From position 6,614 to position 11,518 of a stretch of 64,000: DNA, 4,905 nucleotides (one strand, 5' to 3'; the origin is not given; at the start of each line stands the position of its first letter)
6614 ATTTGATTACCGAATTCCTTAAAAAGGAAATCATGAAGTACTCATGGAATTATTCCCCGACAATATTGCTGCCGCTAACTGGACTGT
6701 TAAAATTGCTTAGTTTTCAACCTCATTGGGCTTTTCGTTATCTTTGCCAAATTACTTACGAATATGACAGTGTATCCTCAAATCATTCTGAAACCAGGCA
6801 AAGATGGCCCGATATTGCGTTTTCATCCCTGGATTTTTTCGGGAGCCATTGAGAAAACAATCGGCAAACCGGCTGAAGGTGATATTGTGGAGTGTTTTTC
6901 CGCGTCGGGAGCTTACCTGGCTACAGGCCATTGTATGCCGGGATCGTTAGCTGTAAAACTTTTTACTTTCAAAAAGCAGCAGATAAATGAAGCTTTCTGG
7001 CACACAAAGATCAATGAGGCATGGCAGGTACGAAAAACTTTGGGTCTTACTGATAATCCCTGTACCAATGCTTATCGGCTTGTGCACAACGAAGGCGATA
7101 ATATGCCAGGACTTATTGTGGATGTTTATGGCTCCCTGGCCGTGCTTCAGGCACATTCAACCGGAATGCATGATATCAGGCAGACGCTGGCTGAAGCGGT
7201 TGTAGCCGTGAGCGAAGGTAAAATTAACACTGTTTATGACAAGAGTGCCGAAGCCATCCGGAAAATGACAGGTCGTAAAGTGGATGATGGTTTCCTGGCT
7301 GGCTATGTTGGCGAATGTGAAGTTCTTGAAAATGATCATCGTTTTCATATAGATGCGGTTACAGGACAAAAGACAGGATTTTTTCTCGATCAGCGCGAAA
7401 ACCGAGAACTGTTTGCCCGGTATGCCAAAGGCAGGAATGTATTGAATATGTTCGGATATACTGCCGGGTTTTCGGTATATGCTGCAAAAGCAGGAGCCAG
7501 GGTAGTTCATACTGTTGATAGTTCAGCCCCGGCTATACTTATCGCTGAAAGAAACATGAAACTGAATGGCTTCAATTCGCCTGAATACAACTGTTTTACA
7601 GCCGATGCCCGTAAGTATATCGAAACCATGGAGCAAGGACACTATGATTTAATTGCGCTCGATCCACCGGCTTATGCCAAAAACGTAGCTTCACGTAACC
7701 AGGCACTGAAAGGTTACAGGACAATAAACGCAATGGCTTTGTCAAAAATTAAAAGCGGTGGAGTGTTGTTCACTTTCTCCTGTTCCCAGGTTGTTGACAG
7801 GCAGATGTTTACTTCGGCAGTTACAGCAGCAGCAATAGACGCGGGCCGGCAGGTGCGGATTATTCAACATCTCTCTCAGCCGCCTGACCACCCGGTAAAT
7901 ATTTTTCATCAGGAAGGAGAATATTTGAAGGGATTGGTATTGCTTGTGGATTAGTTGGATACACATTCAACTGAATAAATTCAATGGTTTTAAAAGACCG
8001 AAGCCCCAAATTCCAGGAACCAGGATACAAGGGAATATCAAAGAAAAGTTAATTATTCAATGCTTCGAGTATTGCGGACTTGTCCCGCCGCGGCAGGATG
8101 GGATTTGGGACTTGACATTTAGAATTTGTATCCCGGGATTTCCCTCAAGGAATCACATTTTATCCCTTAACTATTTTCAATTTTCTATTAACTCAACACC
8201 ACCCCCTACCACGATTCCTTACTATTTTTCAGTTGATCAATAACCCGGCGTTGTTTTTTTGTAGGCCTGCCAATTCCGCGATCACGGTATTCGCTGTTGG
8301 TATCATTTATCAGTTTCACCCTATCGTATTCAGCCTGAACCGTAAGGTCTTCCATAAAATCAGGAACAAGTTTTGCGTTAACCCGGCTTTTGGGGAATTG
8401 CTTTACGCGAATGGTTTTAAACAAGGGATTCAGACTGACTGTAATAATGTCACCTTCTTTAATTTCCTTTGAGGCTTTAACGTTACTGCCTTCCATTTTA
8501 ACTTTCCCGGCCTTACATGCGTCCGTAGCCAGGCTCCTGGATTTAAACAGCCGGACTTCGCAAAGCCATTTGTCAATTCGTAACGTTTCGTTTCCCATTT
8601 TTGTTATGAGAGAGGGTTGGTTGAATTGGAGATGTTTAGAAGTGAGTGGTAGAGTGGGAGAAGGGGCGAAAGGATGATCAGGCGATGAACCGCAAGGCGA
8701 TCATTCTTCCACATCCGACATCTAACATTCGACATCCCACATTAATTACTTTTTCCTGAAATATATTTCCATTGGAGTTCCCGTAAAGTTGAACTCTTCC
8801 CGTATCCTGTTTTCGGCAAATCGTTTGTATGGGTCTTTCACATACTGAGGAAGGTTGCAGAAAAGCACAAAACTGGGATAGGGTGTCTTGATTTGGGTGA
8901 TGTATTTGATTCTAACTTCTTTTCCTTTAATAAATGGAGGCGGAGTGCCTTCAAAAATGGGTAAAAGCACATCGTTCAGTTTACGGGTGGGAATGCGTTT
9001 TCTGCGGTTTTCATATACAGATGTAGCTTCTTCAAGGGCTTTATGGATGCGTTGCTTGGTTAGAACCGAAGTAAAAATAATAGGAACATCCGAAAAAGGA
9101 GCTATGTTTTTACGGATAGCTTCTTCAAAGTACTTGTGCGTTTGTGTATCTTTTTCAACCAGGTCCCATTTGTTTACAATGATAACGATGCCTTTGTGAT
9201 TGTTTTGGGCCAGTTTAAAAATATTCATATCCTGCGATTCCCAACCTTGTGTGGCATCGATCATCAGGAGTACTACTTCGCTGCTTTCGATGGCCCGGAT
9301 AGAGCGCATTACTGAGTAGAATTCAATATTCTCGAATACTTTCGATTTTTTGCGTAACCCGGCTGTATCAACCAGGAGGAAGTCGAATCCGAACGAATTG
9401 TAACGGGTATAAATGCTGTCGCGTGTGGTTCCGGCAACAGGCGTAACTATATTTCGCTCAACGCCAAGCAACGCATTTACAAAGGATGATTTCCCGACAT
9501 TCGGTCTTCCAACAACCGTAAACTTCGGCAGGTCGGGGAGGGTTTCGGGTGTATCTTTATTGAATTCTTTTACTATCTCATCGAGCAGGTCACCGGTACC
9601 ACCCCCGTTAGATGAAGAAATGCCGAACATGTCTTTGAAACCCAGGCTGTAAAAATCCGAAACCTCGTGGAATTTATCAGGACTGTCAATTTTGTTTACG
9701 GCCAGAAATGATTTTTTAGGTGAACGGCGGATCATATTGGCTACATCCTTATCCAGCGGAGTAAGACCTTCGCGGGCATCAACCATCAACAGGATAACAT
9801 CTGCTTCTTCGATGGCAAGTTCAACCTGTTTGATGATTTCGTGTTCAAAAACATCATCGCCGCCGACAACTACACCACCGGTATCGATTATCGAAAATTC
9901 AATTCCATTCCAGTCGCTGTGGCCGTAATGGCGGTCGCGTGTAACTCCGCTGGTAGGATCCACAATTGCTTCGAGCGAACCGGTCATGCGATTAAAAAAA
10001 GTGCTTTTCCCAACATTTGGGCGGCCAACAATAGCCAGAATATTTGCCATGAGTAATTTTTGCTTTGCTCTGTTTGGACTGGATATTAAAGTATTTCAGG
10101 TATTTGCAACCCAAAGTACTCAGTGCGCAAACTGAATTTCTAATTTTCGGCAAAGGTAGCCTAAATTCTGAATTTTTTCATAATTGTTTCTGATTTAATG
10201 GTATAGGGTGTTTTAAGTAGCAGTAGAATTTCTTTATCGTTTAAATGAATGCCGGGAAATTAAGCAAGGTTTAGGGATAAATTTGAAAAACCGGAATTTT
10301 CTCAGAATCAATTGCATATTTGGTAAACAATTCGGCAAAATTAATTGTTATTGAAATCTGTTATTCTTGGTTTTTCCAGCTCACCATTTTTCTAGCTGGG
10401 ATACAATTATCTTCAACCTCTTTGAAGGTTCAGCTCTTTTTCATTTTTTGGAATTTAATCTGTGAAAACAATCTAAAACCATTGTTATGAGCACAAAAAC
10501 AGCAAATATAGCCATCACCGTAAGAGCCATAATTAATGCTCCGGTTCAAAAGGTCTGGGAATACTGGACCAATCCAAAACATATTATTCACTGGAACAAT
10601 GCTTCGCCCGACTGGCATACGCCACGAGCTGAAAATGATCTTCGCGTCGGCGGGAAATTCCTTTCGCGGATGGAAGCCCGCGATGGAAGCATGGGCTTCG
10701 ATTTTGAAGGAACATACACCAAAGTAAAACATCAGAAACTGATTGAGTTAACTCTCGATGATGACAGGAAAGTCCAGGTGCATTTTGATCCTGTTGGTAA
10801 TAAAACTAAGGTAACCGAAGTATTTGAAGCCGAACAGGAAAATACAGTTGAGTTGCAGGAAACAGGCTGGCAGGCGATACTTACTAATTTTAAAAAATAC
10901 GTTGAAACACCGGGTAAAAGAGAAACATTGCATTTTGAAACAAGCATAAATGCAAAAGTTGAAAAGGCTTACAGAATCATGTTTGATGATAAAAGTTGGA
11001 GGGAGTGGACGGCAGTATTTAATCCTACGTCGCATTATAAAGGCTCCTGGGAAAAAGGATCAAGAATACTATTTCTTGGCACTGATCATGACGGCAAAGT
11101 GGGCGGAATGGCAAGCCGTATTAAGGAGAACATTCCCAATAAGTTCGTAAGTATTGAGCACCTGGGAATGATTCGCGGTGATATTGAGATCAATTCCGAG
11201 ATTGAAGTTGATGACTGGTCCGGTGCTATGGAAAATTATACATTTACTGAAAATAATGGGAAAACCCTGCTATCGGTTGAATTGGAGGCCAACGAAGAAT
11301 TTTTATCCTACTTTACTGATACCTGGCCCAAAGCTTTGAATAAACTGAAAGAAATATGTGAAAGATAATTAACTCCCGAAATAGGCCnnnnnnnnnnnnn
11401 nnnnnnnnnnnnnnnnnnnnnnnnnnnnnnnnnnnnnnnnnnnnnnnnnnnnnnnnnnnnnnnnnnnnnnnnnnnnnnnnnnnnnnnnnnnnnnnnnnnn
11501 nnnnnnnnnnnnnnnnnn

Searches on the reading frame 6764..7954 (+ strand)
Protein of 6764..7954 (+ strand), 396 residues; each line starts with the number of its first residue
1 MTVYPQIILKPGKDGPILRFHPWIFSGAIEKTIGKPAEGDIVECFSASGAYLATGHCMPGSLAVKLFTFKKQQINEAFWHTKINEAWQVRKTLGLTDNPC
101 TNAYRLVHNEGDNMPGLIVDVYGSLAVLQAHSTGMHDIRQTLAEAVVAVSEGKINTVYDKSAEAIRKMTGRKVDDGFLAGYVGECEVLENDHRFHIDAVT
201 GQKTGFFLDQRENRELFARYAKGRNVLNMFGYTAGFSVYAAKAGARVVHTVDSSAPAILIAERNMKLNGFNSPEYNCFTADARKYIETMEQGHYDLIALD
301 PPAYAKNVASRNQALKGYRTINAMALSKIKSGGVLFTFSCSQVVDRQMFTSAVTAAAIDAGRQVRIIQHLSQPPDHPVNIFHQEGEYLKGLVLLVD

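Call 34: search_protein_families(library=pfam, proteins=[window:6764-7954:+], max_evalue=0.001)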
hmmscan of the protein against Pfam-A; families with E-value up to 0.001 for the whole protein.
window:6764-7954:+ (396 aa): 4 families
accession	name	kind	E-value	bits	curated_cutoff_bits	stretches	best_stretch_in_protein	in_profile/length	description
PF10672.15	Methyltrans_SAM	-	3.7e-21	76.1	27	1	184-347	85-246/286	S-adenosylmethionine-dependent methyltransferase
PF17785.7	PUA_3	-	3e-15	56.2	22.6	1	7-69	1-64/64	PUA-like domain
PF03602.21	Cons_hypoth95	-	3e-07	30.7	24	1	218-317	37-138/182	Conserved hypothetical protein 95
PF05175.20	MTS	-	2.9e-05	24.2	23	1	238-338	47-139/170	Methyltransferase small domain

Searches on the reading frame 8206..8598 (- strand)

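Call 34: search_protein_families(library=pfam, proteins=[window:8206-8598:-], max_evalue=0.001)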
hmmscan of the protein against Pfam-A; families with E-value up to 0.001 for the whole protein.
window:8206-8598:- (130 aa): 1 family
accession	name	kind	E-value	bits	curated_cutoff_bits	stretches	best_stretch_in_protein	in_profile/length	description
PF01479.30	S4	-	8.1e-09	35.5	22.8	1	6-52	1-48/48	S4 domain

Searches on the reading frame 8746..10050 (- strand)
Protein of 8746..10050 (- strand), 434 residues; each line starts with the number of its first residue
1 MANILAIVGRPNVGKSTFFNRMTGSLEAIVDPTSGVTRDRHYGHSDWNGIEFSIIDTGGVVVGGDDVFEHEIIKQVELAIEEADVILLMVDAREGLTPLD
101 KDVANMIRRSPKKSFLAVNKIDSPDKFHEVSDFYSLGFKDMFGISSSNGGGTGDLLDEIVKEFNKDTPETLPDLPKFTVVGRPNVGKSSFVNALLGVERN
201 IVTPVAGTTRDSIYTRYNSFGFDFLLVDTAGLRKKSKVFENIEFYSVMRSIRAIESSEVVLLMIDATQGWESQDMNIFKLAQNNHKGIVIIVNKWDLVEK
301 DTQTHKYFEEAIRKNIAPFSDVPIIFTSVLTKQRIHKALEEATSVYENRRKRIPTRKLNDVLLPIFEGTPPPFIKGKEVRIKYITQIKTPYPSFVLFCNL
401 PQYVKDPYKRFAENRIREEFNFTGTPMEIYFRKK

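Call 34: search_protein_families(library=pfam, proteins=[window:8746-10050:-], max_evalue=0.001)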
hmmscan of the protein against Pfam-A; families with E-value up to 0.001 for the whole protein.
window:8746-10050:- (434 aa): 12 families
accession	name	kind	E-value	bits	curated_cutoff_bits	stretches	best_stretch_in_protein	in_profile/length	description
PF01926.29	MMR_HSR1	-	2e-56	189.4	21.9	2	6-120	3-113/113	50S ribosome-binding GTPase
PF14714.11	KH_dom-like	-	2.2e-31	108.4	27.3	1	352-432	1-81/81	KH-domain-like of EngA bacterial GTPase enzymes, C-terminal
PF00009.33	GTP_EFTU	-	1.5e-21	77.3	26.5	2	250-344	86-184/188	Elongation factor Tu GTP binding domain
PF02421.24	FeoB_N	-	1.7e-21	76.8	27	2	5-94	3-90/156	Ferrous iron transport protein B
PF04548.22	AIG1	-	1.6e-12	47.7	27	1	6-109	4-109/212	AIG1 family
PF00350.29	Dynamin_N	-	4.3e-11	43.6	27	0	179-208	3-32/168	Dynamin family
PF03193.22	RsgA_GTPase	-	3.6e-08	33.9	30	0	3-36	107-140/174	RsgA GTPase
PF00071.28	Ras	-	8.1e-07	29.2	21.6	0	176-343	1-157/162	Ras family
PF08477.19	Roc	-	1.4e-06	29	27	0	6-122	3-119/119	Ras of Complex, Roc, domain of DAPkinase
PF19975.5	DO-GTPase1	-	2e-05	24.5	27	0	7-27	2-22/271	Double-GTPase 1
PF02492.25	cobW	-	3.6e-05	23.9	20.7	0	220-313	82-170/180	CobW/HypB/UreG, nucleotide-binding domain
PF01580.24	FtsK_SpoIIIE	-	0.00054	19.9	24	0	5-32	42-69/221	FtsK/SpoIIIE family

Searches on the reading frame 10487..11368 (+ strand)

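Call 34: search_protein_families(library=pfam, proteins=[window:10487-11368:+], max_evalue=0.001)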
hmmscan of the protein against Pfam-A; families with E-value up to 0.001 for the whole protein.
window:10487-11368:+ (293 aa): 2 families
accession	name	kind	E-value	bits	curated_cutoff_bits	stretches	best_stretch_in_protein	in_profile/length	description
PF08327.17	AHSA1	-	3e-27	95.7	22.1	1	17-140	1-125/125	Activator of Hsp90 ATPase homolog 1-like protein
PF10604.15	Polyketide_cyc2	-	7.9e-08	33.1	27.4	1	9-138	3-140/142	Polyketide cyclase / dehydrase and lipid transport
